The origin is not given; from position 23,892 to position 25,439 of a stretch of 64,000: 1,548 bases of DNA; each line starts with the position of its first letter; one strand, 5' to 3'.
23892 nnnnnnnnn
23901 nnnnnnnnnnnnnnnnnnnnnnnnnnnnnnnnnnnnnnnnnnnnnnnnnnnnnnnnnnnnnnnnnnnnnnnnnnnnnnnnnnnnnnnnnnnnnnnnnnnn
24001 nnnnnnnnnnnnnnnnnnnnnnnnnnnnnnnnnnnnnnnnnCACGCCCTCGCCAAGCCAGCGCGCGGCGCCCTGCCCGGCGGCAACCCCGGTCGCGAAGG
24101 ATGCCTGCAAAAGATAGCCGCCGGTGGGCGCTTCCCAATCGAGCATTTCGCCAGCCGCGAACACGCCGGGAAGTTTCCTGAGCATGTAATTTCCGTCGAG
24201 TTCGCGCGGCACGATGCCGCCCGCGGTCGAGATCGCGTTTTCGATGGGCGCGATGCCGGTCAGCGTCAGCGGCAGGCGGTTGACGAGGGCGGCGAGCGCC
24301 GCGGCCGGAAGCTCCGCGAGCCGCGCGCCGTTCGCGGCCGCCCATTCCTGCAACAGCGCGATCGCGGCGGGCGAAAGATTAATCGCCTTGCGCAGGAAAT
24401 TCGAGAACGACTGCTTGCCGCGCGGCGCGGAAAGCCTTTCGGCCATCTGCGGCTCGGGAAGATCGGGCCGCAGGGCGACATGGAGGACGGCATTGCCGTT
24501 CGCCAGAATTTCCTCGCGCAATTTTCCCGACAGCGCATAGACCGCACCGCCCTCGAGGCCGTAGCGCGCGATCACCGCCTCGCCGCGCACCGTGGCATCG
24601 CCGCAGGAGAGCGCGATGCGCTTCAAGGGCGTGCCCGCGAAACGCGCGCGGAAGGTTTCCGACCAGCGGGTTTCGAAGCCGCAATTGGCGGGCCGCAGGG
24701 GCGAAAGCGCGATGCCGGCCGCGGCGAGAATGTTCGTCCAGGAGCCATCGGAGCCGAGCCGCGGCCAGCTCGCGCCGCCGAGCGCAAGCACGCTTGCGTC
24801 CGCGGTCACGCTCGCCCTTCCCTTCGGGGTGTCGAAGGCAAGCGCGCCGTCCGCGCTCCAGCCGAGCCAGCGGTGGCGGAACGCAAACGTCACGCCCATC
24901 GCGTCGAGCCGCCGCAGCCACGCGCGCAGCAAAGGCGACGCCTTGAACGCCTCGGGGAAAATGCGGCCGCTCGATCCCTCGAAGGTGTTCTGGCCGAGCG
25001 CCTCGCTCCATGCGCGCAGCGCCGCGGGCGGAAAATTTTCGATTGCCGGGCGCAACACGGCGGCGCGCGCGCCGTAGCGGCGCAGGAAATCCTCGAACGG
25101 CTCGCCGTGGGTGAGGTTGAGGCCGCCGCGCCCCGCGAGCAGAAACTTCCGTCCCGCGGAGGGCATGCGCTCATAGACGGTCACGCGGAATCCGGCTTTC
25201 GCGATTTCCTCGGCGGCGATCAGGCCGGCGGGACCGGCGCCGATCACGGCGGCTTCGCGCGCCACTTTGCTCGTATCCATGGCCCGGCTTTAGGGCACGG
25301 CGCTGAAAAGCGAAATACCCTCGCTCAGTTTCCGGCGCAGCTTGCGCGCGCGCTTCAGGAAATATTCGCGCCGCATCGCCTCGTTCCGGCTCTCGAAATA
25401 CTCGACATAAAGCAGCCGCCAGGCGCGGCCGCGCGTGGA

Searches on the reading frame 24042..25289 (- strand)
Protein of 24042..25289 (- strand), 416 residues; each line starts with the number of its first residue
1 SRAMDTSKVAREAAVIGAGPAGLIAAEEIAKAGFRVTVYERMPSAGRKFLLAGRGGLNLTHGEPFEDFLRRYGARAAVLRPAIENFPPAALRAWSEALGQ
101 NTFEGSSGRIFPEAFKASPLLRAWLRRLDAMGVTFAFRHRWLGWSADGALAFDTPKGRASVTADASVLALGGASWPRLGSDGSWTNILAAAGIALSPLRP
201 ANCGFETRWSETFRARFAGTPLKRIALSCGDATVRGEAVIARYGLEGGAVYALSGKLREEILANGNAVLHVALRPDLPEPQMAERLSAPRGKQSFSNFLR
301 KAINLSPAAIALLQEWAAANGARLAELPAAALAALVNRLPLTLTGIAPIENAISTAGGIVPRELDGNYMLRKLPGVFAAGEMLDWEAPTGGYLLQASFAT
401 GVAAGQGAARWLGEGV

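Call 37: search_protein_families(library=pfam, proteins=[window:24042-25289:-], max_evalue=0.0001)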
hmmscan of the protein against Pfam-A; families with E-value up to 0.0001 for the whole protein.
window:24042-25289:- (416 aa): 8 families
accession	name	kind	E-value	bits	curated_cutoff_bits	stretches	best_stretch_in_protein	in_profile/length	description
PF03486.20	HI0933_like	-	3.7e-70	236.6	50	1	12-406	2-243/244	HI0933-like protein Rossmann domain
PF22780.1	HI0933_like_1st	-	3.7e-27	95.6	27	1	199-354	1-165/165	HI0933-like protein barrel and H2TH domain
PF01266.30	DAO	-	6.8e-08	32.9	27.9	0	13-46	2-35/353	FAD dependent oxidoreductase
PF13450.12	NAD_binding_8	-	3.7e-07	30.8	21.9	1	15-46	1-32/68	NAD(P)-binding Rossmann-like domain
PF07992.20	Pyr_redox_2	-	2e-06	27.9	26.1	1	14-178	4-114/291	Pyridine nucleotide-disulphide oxidoreductase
PF00890.30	FAD_binding_2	-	2e-06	27.7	20.4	1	13-59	2-47/414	FAD binding domain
PF01494.25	FAD_binding_3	-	3.5e-05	23.7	22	1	13-45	4-36/349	FAD binding domain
PF01946.23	Thi4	-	4e-05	23.4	26.2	1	12-73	19-81/235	Thi4 family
